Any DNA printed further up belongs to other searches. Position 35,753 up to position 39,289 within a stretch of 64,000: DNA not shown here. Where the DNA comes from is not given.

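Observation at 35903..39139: Giant membrane-anchored coiled-coil protein with a degenerate histidine-kinase C-terminus, directly downstream of sbcC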

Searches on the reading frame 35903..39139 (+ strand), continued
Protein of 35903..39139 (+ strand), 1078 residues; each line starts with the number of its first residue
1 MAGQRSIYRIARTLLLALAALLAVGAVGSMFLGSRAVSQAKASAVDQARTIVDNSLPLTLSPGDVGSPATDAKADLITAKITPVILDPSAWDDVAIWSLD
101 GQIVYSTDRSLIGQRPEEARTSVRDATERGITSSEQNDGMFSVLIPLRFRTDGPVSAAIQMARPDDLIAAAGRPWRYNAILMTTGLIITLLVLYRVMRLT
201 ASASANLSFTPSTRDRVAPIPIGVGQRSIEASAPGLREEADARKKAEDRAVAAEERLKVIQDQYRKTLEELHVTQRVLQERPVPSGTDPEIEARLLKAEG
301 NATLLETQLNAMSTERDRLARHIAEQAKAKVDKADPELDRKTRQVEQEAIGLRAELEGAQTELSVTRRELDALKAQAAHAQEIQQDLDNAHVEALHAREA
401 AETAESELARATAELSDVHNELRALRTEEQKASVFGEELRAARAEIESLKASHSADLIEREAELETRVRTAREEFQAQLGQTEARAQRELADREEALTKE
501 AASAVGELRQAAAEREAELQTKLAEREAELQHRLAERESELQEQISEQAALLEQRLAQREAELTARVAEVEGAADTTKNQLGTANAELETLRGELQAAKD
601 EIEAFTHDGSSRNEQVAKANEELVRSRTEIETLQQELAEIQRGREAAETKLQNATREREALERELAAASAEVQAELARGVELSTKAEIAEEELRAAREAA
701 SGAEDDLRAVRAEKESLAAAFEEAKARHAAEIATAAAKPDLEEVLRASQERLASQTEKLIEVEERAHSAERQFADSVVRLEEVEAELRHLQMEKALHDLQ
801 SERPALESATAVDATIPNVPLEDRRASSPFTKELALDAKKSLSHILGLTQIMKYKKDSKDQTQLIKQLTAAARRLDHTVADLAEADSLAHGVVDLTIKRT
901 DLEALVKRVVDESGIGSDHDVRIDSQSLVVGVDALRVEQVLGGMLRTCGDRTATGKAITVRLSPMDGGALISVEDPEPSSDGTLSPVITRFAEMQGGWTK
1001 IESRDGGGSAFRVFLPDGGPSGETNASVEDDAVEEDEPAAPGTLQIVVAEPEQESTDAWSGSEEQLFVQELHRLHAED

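Call 81: search_protein_families(library=padloc, proteins=[window:35903-39139:+], max_evalue=0.001)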
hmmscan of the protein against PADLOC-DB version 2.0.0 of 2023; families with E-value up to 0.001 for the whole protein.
window:35903-39139:+ (1078 aa): 1 family
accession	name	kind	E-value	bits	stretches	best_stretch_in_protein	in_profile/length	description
PDLC03865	LmuB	-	0.00099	15.4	0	256-797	328-825/1007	-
